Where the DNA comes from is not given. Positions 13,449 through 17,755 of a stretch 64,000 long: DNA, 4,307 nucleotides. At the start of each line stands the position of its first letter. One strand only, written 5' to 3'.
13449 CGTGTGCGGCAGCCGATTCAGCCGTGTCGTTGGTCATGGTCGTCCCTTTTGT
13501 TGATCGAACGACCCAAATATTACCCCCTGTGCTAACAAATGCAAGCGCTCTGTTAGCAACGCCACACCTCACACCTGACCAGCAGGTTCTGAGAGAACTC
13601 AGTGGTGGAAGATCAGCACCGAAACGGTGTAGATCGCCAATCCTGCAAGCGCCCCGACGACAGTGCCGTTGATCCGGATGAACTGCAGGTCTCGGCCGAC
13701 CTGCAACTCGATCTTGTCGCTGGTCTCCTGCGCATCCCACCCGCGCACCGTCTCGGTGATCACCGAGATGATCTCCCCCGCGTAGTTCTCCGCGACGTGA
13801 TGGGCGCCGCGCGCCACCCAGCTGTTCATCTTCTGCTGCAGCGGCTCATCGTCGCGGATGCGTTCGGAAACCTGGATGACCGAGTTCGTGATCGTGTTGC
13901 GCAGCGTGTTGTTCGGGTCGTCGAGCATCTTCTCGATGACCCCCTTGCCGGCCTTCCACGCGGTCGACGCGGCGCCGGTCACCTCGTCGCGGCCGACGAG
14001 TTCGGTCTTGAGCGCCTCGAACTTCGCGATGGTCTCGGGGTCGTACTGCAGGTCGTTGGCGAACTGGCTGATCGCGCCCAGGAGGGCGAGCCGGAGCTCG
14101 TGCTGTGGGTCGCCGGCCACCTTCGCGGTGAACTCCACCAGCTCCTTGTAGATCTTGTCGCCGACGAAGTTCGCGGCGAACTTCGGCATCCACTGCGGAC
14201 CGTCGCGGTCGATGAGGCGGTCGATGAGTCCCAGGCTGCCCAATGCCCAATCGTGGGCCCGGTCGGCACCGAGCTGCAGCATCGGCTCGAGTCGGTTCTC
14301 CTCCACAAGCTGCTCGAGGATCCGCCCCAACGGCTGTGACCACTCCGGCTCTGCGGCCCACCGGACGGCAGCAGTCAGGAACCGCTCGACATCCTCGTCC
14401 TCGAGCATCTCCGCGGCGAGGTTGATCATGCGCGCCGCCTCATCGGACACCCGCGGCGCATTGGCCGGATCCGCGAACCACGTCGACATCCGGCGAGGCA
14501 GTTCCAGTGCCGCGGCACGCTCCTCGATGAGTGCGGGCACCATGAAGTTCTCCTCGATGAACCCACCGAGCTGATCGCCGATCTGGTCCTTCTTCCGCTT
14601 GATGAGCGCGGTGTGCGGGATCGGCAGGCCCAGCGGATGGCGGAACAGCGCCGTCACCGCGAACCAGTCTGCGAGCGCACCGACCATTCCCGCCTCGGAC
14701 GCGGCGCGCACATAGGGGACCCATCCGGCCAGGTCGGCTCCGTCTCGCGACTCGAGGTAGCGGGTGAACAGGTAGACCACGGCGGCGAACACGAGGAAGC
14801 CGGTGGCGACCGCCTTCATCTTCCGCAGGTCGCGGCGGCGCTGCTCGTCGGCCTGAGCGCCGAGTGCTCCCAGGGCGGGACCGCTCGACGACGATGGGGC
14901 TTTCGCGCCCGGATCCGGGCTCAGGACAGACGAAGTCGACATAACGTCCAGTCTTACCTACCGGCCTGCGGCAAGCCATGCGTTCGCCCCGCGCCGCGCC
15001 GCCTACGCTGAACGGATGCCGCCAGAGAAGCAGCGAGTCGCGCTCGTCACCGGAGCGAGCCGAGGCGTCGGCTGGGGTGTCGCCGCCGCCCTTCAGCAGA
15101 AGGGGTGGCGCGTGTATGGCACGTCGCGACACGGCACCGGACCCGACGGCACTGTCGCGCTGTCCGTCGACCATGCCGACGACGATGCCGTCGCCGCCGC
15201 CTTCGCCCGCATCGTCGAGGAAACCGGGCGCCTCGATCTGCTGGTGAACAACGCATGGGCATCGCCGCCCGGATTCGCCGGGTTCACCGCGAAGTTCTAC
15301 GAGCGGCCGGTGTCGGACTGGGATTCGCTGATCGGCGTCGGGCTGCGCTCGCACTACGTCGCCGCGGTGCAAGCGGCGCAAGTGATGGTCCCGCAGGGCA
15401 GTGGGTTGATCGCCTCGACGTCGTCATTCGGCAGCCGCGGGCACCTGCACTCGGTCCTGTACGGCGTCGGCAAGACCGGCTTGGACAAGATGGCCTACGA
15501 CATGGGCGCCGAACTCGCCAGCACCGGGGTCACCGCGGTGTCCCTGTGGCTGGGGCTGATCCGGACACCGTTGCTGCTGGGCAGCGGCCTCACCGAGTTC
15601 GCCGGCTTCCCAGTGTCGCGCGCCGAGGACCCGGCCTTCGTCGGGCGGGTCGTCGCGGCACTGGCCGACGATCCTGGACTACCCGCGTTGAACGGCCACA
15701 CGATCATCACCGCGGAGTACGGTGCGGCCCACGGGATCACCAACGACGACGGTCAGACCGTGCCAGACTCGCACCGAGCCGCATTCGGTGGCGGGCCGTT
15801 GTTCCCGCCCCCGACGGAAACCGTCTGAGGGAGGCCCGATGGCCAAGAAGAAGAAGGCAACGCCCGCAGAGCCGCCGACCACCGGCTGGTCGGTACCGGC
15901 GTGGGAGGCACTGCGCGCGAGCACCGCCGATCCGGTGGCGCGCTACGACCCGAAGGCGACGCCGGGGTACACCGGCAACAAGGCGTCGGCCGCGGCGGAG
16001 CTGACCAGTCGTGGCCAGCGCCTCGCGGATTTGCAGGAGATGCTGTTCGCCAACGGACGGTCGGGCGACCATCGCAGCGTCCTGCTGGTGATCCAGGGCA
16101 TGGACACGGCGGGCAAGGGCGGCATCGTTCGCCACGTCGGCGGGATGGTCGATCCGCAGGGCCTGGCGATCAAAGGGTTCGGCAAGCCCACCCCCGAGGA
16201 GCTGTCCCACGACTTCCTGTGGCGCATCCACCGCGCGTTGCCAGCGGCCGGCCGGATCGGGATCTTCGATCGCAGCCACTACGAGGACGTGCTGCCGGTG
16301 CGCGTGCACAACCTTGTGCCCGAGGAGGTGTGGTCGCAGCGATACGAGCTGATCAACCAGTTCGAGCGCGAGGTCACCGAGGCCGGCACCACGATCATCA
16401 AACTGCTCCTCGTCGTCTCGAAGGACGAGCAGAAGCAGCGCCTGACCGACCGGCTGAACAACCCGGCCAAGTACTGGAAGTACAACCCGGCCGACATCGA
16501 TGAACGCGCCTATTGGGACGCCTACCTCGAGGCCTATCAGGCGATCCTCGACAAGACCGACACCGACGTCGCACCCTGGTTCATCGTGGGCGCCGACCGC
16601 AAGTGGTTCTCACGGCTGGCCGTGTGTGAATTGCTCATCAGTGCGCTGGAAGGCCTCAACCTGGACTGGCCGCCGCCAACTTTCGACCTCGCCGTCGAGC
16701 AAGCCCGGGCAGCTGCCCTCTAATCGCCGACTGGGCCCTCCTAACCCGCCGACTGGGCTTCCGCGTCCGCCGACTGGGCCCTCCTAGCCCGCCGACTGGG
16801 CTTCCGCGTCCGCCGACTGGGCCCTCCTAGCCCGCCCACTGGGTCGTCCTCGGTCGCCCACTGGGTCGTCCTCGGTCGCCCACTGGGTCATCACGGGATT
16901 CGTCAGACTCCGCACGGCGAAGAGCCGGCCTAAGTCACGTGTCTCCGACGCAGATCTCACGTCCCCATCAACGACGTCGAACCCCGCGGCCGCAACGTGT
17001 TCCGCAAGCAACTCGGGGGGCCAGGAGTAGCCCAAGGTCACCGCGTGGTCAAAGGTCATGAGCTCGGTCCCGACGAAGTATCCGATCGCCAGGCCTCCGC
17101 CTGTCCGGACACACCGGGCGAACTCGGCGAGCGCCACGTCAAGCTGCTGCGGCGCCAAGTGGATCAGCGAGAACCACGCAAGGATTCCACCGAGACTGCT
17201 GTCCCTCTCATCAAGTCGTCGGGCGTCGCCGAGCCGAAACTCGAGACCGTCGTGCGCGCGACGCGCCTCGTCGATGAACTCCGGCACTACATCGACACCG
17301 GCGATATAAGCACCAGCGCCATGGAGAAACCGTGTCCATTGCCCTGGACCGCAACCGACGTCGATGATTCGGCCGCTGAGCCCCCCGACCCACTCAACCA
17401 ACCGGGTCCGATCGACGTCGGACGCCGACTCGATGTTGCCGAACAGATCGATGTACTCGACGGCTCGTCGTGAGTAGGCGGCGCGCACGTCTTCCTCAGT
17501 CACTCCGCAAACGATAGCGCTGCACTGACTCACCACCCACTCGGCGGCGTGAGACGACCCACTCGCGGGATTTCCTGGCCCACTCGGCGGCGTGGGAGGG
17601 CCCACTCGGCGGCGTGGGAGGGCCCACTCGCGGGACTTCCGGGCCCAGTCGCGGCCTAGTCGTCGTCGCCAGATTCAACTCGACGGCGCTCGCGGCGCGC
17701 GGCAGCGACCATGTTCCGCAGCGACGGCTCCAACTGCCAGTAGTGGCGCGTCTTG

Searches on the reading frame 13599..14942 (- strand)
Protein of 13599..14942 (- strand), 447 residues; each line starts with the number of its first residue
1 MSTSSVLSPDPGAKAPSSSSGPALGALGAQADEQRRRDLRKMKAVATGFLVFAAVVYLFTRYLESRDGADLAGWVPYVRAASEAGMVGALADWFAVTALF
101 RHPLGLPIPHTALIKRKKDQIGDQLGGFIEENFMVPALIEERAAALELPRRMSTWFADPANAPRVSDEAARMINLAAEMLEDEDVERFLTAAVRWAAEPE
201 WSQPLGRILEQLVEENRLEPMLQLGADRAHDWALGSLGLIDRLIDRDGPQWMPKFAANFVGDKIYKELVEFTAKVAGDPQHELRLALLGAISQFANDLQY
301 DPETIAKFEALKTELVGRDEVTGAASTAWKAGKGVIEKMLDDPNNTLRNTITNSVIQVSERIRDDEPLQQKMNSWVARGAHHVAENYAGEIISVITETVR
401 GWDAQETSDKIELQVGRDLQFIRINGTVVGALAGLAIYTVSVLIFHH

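Call 16: search_protein_families(library=pfam, proteins=[window:13599-14942:-])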
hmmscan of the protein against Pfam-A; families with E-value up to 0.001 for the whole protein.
window:13599-14942:- (447 aa): 1 family
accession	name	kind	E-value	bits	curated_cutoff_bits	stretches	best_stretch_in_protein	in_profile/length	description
PF04286.17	DUF445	-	6.8e-109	365.6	33.8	1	83-444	2-368/368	Protein of unknown function (DUF445)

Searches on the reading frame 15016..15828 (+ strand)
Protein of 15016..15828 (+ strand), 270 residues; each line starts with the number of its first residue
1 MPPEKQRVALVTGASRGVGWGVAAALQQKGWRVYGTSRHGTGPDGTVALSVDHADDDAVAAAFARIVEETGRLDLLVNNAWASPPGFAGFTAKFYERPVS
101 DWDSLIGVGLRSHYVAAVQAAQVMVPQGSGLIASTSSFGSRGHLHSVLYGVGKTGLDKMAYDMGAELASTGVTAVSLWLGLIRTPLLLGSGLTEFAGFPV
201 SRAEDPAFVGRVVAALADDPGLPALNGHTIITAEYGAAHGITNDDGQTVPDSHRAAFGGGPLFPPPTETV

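Call 16: search_protein_families(library=pfam, proteins=[window:15016-15828:+])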
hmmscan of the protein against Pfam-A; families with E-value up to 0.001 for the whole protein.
window:15016-15828:+ (270 aa): 2 families
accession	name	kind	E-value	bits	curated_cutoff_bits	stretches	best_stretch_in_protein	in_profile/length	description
PF00106.31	adh_short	-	1.6e-24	86.9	26.6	1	7-186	1-186/195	short chain dehydrogenase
PF13561.12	adh_short_C2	-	1.7e-23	83.9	27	1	13-219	1-219/236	Enoyl-(Acyl carrier protein) reductase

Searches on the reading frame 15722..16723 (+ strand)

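Call 16: search_protein_families(library=pfam, proteins=[window:15722-16723:+])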
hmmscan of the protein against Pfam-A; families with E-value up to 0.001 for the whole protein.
window:15722-16723:+ (333 aa): 1 family
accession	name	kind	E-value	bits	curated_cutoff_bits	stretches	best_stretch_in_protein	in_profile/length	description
PF03976.20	PPK2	-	3.5e-65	220.2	22.3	1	87-311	4-223/229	Polyphosphate kinase 2 (PPK2)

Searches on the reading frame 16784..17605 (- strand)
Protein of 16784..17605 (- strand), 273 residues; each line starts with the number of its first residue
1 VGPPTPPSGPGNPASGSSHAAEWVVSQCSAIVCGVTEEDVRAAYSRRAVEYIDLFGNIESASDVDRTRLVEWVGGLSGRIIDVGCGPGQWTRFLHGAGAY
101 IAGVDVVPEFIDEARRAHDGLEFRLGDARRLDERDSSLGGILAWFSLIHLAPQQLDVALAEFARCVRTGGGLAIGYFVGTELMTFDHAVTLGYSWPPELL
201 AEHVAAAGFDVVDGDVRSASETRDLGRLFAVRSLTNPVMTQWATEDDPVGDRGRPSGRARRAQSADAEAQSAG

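Call 16: search_protein_families(library=pfam, proteins=[window:16784-17605:-])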
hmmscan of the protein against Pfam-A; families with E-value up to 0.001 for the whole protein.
window:16784-17605:- (273 aa): 6 families
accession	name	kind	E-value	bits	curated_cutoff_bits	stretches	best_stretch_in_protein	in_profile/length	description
PF13649.12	Methyltransf_25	-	1e-16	61.8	27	1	80-170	1-97/97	Methyltransferase domain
PF08241.18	Methyltransf_11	-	8e-14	52.5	21.2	1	81-173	1-94/95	Methyltransferase domain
PF08242.18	Methyltransf_12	-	1.6e-07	32.4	30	1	81-171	1-97/98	Methyltransferase domain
PF13489.12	Methyltransf_23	-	3.3e-07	30.6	27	1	75-211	21-161/164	Methyltransferase domain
PF13847.12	Methyltransf_31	-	3.5e-06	27.2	27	1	79-178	6-113/145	Methyltransferase domain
PF01728.25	FtsJ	-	4.9e-06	27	24.1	1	78-137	23-84/181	FtsJ-like methyltransferase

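Call 64: search_protein_families(library=ncbifam, proteins=[window:16784-17605:-])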
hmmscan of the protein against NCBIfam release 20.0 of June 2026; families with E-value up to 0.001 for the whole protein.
window:16784-17605:- (273 aa): 15 families
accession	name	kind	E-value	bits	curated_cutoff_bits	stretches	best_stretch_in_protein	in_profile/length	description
NF045667.1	MTase_DVU1556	equivalog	6.4e-13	48.6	155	1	78-178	24-123/213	DVU_1556 family methyltransferase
NF043040.1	corrin_prot_MT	hypoth_equivalog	4.4e-11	42.6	180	1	68-174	33-147/216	corrinoid protein-associated methyltransferase CpaM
NF007610.0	PRK10258.1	equivalog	4.8e-11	42.5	342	1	35-183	4-147/251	malonyl-ACP O-methyltransferase BioC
TIGR02021.1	BchM-ChlM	equivalog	2.2e-07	30.5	158.9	1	66-167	41-148/218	magnesium protoporphyrin IX methyltransferase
NF010703.0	PRK14103.1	equivalog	1.1e-06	28.3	320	1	78-173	31-123/256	trans-aconitate 2-methyltransferase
NF001241.0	PRK00216.1-2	equivalog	2.5e-06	27.3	327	1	77-188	52-161/231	demethylmenaquinone methyltransferase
TIGR01934.1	MenG_MenH_UbiE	subfamily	9.8e-06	25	158.35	1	68-180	30-147/223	ubiquinone/menaquinone biosynthesis methyltransferase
TIGR02072.1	BioC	equivalog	1.2e-05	25.2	184.95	1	69-186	23-144/244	malonyl-ACP O-methyltransferase BioC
NF041536.1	ArsM_DUF2284_UU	exception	2.8e-05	22.6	575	1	79-184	79-190/459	arsenite methyltransferase/DUF2284 domain selenoprotein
NF002463.0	PRK01683.1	equivalog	3.2e-05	23.6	297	1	79-132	34-89/258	trans-aconitate 2-methyltransferase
NF041820.1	daptide_MTase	equivalog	0.00017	21.2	175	1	60-126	20-86/243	daptide-type RiPP biosynthesis methyltransferase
NF045823.1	PthPhpthDimycoMt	equivalog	0.00047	19.4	300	1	79-174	69-166/256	phthiotriol/phenolphthiotriol dimycocerosates methyltransferase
NF001244.0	PRK00216.1-5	equivalog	0.00053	19.4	216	1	66-177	37-156/236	bifunctional demethylmenaquinone methyltransferase/2-methoxy-6-polyprenyl-1,4-benzoquinol methylase UbiE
TIGR01983.1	UbiG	equivalog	0.00083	18.7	102.95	0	77-118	50-91/228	bifunctional 2-polyprenyl-6-hydroxyphenol methylase/3-demethylubiquinol 3-O-methyltransferase UbiG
NF004452.0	PRK05785.1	equivalog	0.00099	18.6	207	0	48-168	25-139/228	hypothetical protein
